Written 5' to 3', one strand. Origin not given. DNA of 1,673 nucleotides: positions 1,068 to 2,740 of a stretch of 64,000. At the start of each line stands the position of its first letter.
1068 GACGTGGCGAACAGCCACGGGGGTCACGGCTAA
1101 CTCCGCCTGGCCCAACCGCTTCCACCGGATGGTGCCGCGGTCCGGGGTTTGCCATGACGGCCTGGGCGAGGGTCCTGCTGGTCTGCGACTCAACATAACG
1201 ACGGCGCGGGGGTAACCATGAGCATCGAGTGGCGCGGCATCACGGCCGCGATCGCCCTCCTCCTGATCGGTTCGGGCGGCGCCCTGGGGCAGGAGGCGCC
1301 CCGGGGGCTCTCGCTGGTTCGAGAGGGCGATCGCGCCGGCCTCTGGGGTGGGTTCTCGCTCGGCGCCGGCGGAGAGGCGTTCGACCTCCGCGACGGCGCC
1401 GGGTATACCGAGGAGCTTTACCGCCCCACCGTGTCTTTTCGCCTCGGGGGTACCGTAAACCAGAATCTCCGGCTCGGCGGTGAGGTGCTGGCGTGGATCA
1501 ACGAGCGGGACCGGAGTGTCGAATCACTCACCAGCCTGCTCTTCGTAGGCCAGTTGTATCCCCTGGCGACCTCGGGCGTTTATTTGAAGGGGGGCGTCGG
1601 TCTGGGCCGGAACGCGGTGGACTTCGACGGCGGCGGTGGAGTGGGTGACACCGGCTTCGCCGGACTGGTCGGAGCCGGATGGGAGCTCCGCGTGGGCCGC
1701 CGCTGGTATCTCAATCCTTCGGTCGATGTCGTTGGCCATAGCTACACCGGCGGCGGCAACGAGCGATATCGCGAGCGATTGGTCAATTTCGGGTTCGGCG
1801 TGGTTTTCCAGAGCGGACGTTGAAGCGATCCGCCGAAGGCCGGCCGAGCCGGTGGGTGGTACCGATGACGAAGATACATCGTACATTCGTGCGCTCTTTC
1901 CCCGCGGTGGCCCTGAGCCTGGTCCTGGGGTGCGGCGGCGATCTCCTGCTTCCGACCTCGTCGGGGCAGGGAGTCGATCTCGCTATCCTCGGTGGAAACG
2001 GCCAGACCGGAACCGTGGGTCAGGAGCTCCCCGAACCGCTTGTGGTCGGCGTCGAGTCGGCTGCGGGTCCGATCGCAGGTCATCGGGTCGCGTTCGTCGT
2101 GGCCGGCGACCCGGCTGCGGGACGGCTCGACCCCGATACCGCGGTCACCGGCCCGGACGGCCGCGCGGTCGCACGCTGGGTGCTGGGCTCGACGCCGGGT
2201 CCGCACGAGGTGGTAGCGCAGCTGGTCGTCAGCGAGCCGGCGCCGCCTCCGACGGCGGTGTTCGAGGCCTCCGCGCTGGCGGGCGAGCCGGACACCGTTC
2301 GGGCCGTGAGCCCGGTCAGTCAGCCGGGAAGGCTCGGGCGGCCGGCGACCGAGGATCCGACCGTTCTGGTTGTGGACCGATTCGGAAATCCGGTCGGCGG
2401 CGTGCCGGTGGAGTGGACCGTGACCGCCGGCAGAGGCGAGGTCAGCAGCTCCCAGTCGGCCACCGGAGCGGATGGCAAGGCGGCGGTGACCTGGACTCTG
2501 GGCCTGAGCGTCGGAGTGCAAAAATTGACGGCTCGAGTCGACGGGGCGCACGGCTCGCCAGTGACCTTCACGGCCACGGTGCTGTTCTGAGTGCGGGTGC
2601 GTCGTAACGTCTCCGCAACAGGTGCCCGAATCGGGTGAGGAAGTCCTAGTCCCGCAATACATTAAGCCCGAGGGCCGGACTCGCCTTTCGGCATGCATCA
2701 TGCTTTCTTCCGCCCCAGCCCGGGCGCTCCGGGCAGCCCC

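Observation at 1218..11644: Co-directional block: small beta-barrel OMP followed by five paralogous Ig-fold lipoproteins sharing one N-terminal module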

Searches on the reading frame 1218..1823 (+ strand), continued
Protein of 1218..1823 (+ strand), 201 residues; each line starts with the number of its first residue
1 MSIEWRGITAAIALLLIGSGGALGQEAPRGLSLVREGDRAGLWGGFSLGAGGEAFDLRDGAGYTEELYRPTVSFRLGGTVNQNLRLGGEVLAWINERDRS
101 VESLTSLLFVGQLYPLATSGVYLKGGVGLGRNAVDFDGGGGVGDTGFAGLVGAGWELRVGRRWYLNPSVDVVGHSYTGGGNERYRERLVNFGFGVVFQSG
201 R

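Call 38: fold_search(model_id=the predicted structure, library=pdb)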
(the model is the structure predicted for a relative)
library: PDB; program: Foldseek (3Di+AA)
matches with E <= 10: 960; with E <= 0.001: 21
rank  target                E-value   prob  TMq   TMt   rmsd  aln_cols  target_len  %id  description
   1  3qrc_B                1.4e-05  1.00  0.46  0.57   5.5       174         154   10  The crystal structure of Ail, the attachment invasion locus protein of Yersinia pestis, in complex with the heparin an (released 2011-11-23)
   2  2x27                  1.6e-05  1.00  0.37  0.36   8.3       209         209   16  Crystal structure of the outer membrane protein OprG from Pseudomonas aeruginosa (released 2010-12-15)
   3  3qrc_A                1.9e-05  1.00  0.46  0.58   5.3       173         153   10  The crystal structure of Ail, the attachment invasion locus protein of Yersinia pestis, in complex with the heparin an (released 2011-11-23)
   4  1p4t                  2.3e-05  1.00  0.50  0.62   4.7       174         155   15  Crystal structure of Neisserial surface protein A (NspA) (released 2003-07-22)
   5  9fzc_A                2.9e-05  1.00  0.56  0.65   5.1       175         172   14  Structure of OmpA-short in complex with nanobody Nb01 (released 2024-07-17)
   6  2n2l_MODEL_1_A        3.1e-05  1.00  0.44  0.54   6.3       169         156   11  NMR structure of yersinia pestis ail (attachment invasion locus) in decylphosphocholine micelles calculated wi (released 2015-07-22)
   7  9a2m_MODEL_1_A        3.6e-05  1.00  0.54  0.34   6.2       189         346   12  Model of E. coli OmpA by in-cell photo-crosslinking MS and deep learning (released 2023-02-24)
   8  2f1t_A                3.8e-05  1.00  0.42  0.46   7.1       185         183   18  Outer membrane protein OmpW (released 2006-01-24)
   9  9nh2_A                3.8e-05  1.00  0.43  0.39   9.3       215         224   17  In situ cryo-EM structure of porin III of the Legionella Dot/Icm T4SS machine (released 2025-09-17)
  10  2f1v_A                6.0e-05  1.00  0.46  0.49   6.4       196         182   17  Outer membrane protein OmpW (released 2006-01-24)
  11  3qra                  9.2e-05  1.00  0.48  0.61   5.2       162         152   11  The crystal structure of Ail, the attachment invasion locus protein of Yersinia pestis (released 2011-11-23)
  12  2m06_MODEL_1_A        2.5e-04  1.00  0.43  0.55   6.2       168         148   13  NMR structure of OmpX in phopspholipid nanodiscs (released 2012-12-12)
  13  4rlc                  2.5e-04  1.00  0.39  0.53   6.1       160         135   15  Crystal structure of the N-terminal beta-barrel domain of Pseudomonas aeruginosa OprF (released 2015-04-22)
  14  2vdf                  2.6e-04  1.00  0.42  0.38   7.4       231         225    9  Structure of the OpcA adhesion from Neisseria meningitidis determined by crystallization from the cubic mesophase (released 2007-10-23)
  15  2mnh_MODEL_1_A        3.7e-04  1.00  0.43  0.54   5.8       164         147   12  Refined structure of outer membrane protein x in nanodisc by measuring residual dipolar couplings (released 2015-03-18)
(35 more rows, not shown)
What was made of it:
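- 1218..1823 (+): Small outer-membrane protein of 201 aa. It has a signal peptide (residues 1-24), a conserved N-terminal extension (25-41, '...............') and a predicted 8-stranded beta-barrel. Foldseek against the PDB: best matches are Ail, OprG, NspA, the OmpA transmembrane domain, OmpW and OmpX (call 38).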

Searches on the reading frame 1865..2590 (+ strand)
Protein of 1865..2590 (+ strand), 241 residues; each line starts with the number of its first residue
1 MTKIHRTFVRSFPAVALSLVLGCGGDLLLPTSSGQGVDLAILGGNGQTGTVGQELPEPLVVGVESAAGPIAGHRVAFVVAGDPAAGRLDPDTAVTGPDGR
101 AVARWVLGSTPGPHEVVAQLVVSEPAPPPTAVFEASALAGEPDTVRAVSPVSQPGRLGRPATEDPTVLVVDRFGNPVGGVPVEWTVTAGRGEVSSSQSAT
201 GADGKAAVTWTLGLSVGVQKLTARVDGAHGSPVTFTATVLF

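Call 9: search_protein_families(library=pfam, proteins=[window:1865-2590:+], max_evalue=0.01)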
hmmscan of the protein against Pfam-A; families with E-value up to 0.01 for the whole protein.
window:1865-2590:+ (241 aa): 2 families
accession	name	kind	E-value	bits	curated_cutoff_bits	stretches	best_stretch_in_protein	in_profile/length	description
PF02369.22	Big_1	-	4.5e-15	56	34.9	1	166-236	22-91/93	Bacterial Ig-like domain (group 1)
PF09134.16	Invasin_D3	-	2.4e-05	25.2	33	1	166-237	25-97/98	Invasin, domain 3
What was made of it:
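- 1865..2590 (+): P1, a 241-aa lipoprotein. Cys23 is followed by the tether and two Big_1-like Ig domains (residues 44-121 and 151-238). The C-terminus ...TATVLF is invariant. Pfam Big_1, 56 bits (call 9).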

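Call 10: search_protein_families(library=ncbifam, proteins=[window:1865-2590:+], max_evalue=0.01)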
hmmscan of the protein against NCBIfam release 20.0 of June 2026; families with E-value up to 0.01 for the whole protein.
window:1865-2590:+ (241 aa): 0 families

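Call 45: find_homologous_proteins(query=window:1865-2590:+)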
Query window:1865-2590:+ (241 aa): 678 proteins with E <= 0.001 among 7806 candidates; the best 120 are listed.
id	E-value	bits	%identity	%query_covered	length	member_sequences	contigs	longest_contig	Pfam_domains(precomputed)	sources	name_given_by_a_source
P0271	7.5e-148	509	100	100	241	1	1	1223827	PF02369.23,PF09134.17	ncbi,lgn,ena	-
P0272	3.5e-126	438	86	100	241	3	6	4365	PF02369.23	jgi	jgi:hypothetical protein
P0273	7.6e-123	427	84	99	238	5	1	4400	PF02369.23,PF09134.17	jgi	jgi:hypothetical protein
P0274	1.8e-118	413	83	100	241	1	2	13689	PF02369.23,PF09134.17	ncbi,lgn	-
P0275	4.9e-115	401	79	100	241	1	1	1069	PF02369.23,PF09134.17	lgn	-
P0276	1.2e-114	400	83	91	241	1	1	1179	PF02369.23,PF09134.17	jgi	jgi:hypothetical protein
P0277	1.6e-114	400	79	100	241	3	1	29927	PF02369.23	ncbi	-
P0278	2.2e-114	399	83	91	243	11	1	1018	PF02369.23,PF09134.17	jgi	jgi:hypothetical protein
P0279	4.0e-114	398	79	100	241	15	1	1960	PF02369.23,PF09134.17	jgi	-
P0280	4.5e-114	398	82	91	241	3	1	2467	PF02369.23,PF09134.17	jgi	-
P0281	5.8e-114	398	82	92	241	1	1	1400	PF02369.23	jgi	jgi:hypothetical protein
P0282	3.3e-113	395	78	100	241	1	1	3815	PF02369.23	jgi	jgi:hypothetical protein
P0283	1.1e-112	394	78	100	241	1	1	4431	PF02369.23,PF09134.17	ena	-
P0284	1.2e-112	394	79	96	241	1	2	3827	PF02369.23,PF09134.17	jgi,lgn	jgi:hypothetical protein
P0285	1.4e-112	393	79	95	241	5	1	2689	PF02369.23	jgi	jgi:Big-like domain-containing protein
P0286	3.7e-112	392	81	96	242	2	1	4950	PF02369.23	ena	-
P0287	1.1e-111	391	76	100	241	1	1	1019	PF02369.23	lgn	-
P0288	1.2e-111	390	81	92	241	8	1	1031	PF02369.23,PF09134.17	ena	-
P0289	2.2e-111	390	78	100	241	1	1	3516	PF02369.23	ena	-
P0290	2.6e-111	389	80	95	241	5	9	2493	PF02369.23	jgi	jgi:hypothetical protein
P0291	4.0e-111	389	78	96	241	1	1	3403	PF02369.23,PF09134.17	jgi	-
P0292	5.5e-111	388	76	100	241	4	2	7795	PF02369.23,PF09134.17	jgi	jgi:hypothetical protein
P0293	1.0e-110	387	76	100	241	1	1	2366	PF02369.23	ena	-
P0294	2.4e-110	386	82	91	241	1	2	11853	PF02369.23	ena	-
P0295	4.5e-110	385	80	91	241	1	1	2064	PF02369.23,PF09134.17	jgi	jgi:hypothetical protein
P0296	9.4e-110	384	82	91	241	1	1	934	PF02369.23,PF09134.17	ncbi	-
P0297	1.1e-109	384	80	91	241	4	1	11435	PF02369.23,PF09134.17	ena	-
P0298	1.7e-109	383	82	91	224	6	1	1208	PF02369.23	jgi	jgi:hypothetical protein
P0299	2.8e-109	383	79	91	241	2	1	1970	PF02369.23,PF09134.17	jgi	jgi:hypothetical protein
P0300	4.0e-109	382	77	100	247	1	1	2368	PF02369.23,PF09134.17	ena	-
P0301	4.5e-109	382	74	100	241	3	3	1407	PF02369.23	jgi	jgi:hypothetical protein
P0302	4.6e-109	382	79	96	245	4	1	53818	PF02369.23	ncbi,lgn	ncbi:hypothetical protein BH24GEM1_BH24GEM1_17790 [soil metagenome]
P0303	9.1e-109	381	74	100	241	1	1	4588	PF02369.23,PF09134.17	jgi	jgi:hypothetical protein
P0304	1.6e-108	380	79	90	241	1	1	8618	PF02369.23,PF09134.17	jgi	jgi:hypothetical protein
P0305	2.2e-108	380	79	91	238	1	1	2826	PF02369.23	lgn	-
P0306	3.6e-108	379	78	94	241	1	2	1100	PF02369.23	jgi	jgi:hypothetical protein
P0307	3.7e-108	379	78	96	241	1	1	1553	PF02369.23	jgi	jgi:Bacterial Ig-like domain (group 1)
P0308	4.4e-108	379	79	91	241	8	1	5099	PF02369.23,PF09134.17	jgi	jgi:hypothetical protein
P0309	4.8e-107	375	75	98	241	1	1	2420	PF02369.23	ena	-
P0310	1.2e-106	374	79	91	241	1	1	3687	PF02369.23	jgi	jgi:hypothetical protein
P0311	8.6e-106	371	74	100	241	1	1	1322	PF02369.23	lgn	-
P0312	1.3e-105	371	74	100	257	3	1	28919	PF02369.23,PF09134.17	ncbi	-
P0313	2.1e-105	370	73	100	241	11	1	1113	PF02369.23,PF09134.17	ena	-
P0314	8.1e-105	368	75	96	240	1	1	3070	PF02369.23,PF09134.17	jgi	jgi:hypothetical protein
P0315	1.3e-104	367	76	95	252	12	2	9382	PF02369.23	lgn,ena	-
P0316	1.6e-104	367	76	96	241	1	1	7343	PF02369.23,PF09134.17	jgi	jgi:hypothetical protein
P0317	4.7e-104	366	76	96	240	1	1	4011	PF02369.23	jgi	jgi:hypothetical protein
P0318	8.3e-104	365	83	85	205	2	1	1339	PF02369.23,PF09134.17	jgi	jgi:hypothetical protein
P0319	2.9e-103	363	73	100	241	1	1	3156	PF02369.23,PF09134.17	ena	-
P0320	3.3e-103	363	74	99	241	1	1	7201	PF02369.23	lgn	-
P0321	3.7e-103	363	77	95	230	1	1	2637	PF02369.23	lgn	-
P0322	7.9e-103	361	73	100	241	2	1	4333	PF02369.23,PF09134.17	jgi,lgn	jgi:hypothetical protein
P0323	9.4e-103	361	73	99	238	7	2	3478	PF02369.23,PF09134.17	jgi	jgi:hypothetical protein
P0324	1.1e-102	361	75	97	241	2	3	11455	PF02369.23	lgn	-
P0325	1.1e-102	361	73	100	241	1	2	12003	PF02369.23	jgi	jgi:Big-like domain-containing protein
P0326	1.4e-102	361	74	98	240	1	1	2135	PF02369.23,PF09134.17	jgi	jgi:Bacterial Ig-like domain (group 1)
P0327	8.1e-102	358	71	100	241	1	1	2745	PF02369.23,PF09134.17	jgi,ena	-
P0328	1.4e-101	357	75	96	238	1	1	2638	PF02369.23,PF09134.17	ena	-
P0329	2.0e-100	354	71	100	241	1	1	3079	PF02369.23,PF09134.17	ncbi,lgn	ncbi:MAG: Ig-like domain-containing protein [Gemmatimonadales bacterium]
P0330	1.0e-99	351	71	97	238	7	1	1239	PF02369.23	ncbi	-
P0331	2.4e-99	350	70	100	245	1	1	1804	PF02369.23,PF09134.17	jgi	jgi:hypothetical protein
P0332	2.9e-99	350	72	98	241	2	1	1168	PF02369.23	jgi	jgi:hypothetical protein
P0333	3.0e-99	350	70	99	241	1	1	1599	PF02369.23,PF09134.17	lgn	-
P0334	4.7e-99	349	69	100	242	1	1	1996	PF02369.23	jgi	jgi:Bacterial Ig-like domain (group 1)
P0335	3.4e-98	346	74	91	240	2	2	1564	PF02369.23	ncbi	-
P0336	4.1e-98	346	69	99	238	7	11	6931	PF02369.23,PF09134.17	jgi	jgi:hypothetical protein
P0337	8.0e-98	345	71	96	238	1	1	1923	PF02369.23,PF09134.17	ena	-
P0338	1.2e-97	345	70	100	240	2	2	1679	PF02369.23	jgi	jgi:hypothetical protein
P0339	9.3e-97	342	86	79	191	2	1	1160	PF02369.23,PF09134.17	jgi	jgi:hypothetical protein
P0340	1.1e-96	341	70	99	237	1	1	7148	PF02369.23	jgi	jgi:hypothetical protein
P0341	2.0e-96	341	70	96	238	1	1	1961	PF02369.23,PF09134.17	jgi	jgi:hypothetical protein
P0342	4.7e-96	339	70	96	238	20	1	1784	PF02369.23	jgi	jgi:hypothetical protein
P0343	1.9e-95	337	69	96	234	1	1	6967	PF02369.23,PF09134.17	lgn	-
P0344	6.9e-95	336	68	100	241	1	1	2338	PF02369.23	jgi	jgi:Bacterial Ig-like domain (group 1)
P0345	8.0e-95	335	70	97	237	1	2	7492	PF02369.23,PF09134.17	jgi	jgi:hypothetical protein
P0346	8.0e-95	335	70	94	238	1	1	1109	PF02369.23,PF09134.17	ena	-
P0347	2.3e-94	334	68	100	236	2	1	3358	PF02369.23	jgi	jgi:hypothetical protein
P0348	2.9e-94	333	70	95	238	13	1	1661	PF02369.23,PF09134.17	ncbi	-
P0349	1.8e-93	331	72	93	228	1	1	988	PF02369.23,PF09134.17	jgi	jgi:hypothetical protein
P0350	9.9e-93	328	70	96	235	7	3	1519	PF02369.23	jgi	jgi:hypothetical protein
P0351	1.5e-92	328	72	91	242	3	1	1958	PF02369.23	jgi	jgi:hypothetical protein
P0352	1.6e-92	328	68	96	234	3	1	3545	PF02369.23,PF09134.17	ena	-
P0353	3.7e-92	327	71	95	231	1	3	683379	PF02369.23,PF09134.17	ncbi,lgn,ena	-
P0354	1.1e-91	325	68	98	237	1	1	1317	PF02369.23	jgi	jgi:hypothetical protein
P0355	8.6e-91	322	69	98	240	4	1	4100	PF02369.23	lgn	-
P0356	8.9e-91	322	67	96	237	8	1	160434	PF02369.23,PF09134.17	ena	-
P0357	3.0e-90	320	68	98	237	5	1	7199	PF02369.23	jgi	jgi:hypothetical protein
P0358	9.4e-89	315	67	96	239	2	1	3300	PF02369.23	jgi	jgi:hypothetical protein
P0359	2.1e-88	314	69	96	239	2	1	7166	PF02369.23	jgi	jgi:adhesin/invasin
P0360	4.2e-87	310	67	97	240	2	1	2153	PF02369.23,PF09134.17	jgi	jgi:hypothetical protein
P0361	8.8e-87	309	67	97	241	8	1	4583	PF02369.23,PF09134.17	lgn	-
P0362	5.3e-83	297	62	97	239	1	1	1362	PF02369.23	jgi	jgi:hypothetical protein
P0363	7.9e-83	296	63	100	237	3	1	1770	PF02369.23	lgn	-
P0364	2.5e-82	294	66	94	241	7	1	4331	PF02369.23,PF09134.17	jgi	jgi:hypothetical protein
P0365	3.4e-82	294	69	91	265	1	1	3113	PF02369.23,PF09134.17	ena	-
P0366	4.8e-81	290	62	100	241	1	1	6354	PF02369.23,PF09134.17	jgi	jgi:hypothetical protein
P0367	8.1e-80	286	58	100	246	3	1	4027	PF02369.23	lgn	-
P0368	1.0e-79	286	61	99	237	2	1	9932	PF02369.23,PF09134.17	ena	-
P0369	3.4e-79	284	67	91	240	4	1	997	PF02369.23,PF09134.17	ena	-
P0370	1.2e-78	282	60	96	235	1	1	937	PF02369.23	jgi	jgi:hypothetical protein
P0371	1.8e-78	282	66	91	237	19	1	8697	PF02369.23,PF09134.17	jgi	jgi:hypothetical protein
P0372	8.8e-78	280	63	91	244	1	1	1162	PF02369.23,PF09134.17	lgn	-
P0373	5.2e-77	277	60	95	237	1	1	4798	PF02369.23,PF09134.17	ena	-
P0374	5.7e-77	277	69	85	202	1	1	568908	PF02369.23,PF09134.17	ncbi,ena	-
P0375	1.3e-76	276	61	100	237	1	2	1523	PF02369.23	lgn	-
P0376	5.4e-76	274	59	99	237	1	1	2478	PF02369.23,PF09134.17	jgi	jgi:hypothetical protein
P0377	1.1e-74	269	60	93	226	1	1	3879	PF17789.8,PF02369.23,PF09134.17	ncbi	ncbi:MAG: Ig-like domain-containing protein [Gemmatimonadales bacterium]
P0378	3.2e-74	268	82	64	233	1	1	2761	PF02369.23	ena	-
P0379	9.5e-74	266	62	91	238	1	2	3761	PF02369.23,PF09134.17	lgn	-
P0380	2.3e-73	265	60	93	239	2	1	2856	PF02369.23,PF09134.17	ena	-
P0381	2.4e-73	265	60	91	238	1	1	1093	PF02369.23,PF09134.17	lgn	-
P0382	5.8e-73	264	61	96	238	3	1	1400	PF02369.23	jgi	jgi:hypothetical protein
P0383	1.1e-72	263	60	91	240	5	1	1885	PF17789.8,PF02369.23,PF09134.17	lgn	-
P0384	4.7e-72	261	59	90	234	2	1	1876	PF02369.23,PF09134.17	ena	-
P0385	1.1e-71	260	58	100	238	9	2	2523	PF02369.23,PF09134.17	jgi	jgi:hypothetical protein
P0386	1.1e-71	260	61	91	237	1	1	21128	PF02369.23,PF09134.17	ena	-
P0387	3.4e-71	258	58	98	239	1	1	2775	PF02369.23,PF09134.17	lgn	-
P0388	3.8e-71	258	59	97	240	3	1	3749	PF02369.23,PF09134.17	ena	-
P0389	4.7e-71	257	61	91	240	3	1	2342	PF02369.23,PF09134.17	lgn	-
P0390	7.4e-71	257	57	100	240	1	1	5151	PF02369.23,PF09134.17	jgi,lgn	jgi:hypothetical protein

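Call 47: find_encoding_contigs(protein=P0271, flank=3000, max_places=2)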
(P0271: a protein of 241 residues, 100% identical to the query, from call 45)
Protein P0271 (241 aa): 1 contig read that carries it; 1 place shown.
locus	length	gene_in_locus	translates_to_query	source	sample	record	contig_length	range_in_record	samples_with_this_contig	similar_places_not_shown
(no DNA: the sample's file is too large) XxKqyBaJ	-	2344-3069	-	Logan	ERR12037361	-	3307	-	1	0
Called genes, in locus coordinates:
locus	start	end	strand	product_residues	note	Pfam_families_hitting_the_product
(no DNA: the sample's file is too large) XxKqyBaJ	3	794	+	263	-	?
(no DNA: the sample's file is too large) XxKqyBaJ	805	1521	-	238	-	PF02104:SURF1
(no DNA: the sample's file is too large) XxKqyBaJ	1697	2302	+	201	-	PF13505:OMP_b-brl (weak)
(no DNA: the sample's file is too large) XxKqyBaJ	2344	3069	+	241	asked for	PF02369:Big_1, PF09134:Invasin_D3 (weak)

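Call 56: predict_structure(alignment_id=A4)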
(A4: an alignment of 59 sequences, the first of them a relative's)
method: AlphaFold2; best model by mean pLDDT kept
length: 241 residues; sequences in the alignment: 59
mean_pLDDT: 88.9   pTM: 0.75
mean pLDDT of the five models: 88.9, 88.6, 88.1, 87.9, 86.7
residues with pLDDT >= 90: 191; 70-90: 18; 50-70: 3; < 50: 29
segments of 3 or more residues with pLDDT < 50: 1-29
pLDDT, mean of each block of 10 residues (from residue 1): 40 43 44 82 97 98 93 96 91 97 97 96 90 97 98 97 98 97 97 98 98 97 98 97 79
secondary structure, 60 per line:
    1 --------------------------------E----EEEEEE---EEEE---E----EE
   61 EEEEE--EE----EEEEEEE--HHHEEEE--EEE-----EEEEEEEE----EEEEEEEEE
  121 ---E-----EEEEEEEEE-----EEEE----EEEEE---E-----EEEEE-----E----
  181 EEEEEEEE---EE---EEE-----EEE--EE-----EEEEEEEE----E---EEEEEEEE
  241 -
elements in order: E38-43 E47-50 E59-65 E74-80 E86-89 E92-94 E100-107 E112-120 E130-138 E144-147 E152-156 E166-170 E181-188 E197-199 E205-207 E217-224 E233-240
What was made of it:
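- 1865..2590 (+): AF2: pLDDT 88.9, two Ig domains above 90, residues 1-29 below 50 (call 56).
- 1931..1981 (+): Tether of P1 (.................). AF2 pLDDT is below 50 up to residue 29 (call 56).
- The tether is conserved yet does not pack on the first Ig domain in the P1 model, where pLDDT is below 50 (call 56).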

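Call 59: fold_search(model_id=the predicted structure, library=pdb)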
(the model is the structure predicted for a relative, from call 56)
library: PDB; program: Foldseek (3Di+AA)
matches with E <= 10: 1895; with E <= 0.001: 398
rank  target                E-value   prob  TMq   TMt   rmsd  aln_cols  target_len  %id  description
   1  6tpl_B                1.3e-10  1.00  0.29  0.35  16.5       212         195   18  D0-D1 domain of Intimin (released 2021-01-13)
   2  6tpl_A                2.9e-10  1.00  0.33  0.39  16.8       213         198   19  D0-D1 domain of Intimin (released 2021-01-13)
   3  6tqd_F                2.5e-09  1.00  0.42  0.47   6.7       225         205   16  D00-D0 domain of Intimin (released 2021-01-13)
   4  9ijj_O                2.5e-09  1.00  0.35  0.09  10.4       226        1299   17  In situ structure of the central apparatus in mouse sperm axoneme. (released 2025-06-04)
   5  7som_D                2.9e-09  1.00  0.37  0.09   9.0       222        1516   14  Ciliary C2 central pair apparatus isolated from Chlamydomonas reinhardtii (released 2022-04-13)
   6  6tqd_B                3.1e-09  1.00  0.41  0.46   6.9       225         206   16  D00-D0 domain of Intimin (released 2021-01-13)
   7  5n40                  3.8e-09  1.00  0.36  0.26   9.4       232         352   16  Structure of Yersinia pseudotuberculosis adhesin InvE (released 2017-04-12)
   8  6tqd_A                4.2e-09  1.00  0.40  0.44   7.1       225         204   16  D00-D0 domain of Intimin (released 2021-01-13)
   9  6tqd_E                6.4e-09  1.00  0.41  0.45   7.1       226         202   16  D00-D0 domain of Intimin (released 2021-01-13)
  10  9ijj_h                1.1e-08  1.00  0.34  0.08  10.4       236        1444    9  In situ structure of the central apparatus in mouse sperm axoneme. (released 2025-06-04)
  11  4e9l                  1.4e-08  1.00  0.51  0.41   5.5       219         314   18  FdeC, a Novel Broadly Conserved Escherichia coli Adhesin Eliciting Protection against Urinary Tract Infections (released 2012-04-25)
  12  7n6g_4C               2.8e-08  1.00  0.35  0.16  10.9       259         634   15  C1 of central pair (released 2022-05-18)
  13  1cwv                  3.1e-08  1.00  0.36  0.21   8.5       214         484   20  CRYSTAL STRUCTURE OF INVASIN: A BACTERIAL INTEGRIN-BINDING PROTEIN (released 1999-10-13)
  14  9ijj_C                3.4e-08  1.00  0.34  0.12   9.3       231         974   14  In situ structure of the central apparatus in mouse sperm axoneme. (released 2025-06-04)
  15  7sqc_2A               5.2e-08  1.00  0.41  0.18   7.0       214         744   12  Ciliary C1 central pair apparatus isolated from Chlamydomonas reinhardtii (released 2022-04-13)
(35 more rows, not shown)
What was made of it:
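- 1865..2590 (+): Foldseek: intimin D0-D1, InvE, FdeC and invasin (call 59).
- On Big_1 (PF02369) bacterial Ig-like domain proteins: Structural matches to intimin and invasin (call 59).
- Closest known: Intimin/invasin family. Same: The P1 model's best solved-structure matches are intimin D0-D1/D00-D0, InvE, FdeC, invasin and InvD (call 59).
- Its nearest solved folds are intimin D0-D1/D00-D0, InvE, FdeC, invasin and InvD (calls 56, 59). The nearest solved folds are extracellular adhesin passengers (call 59).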
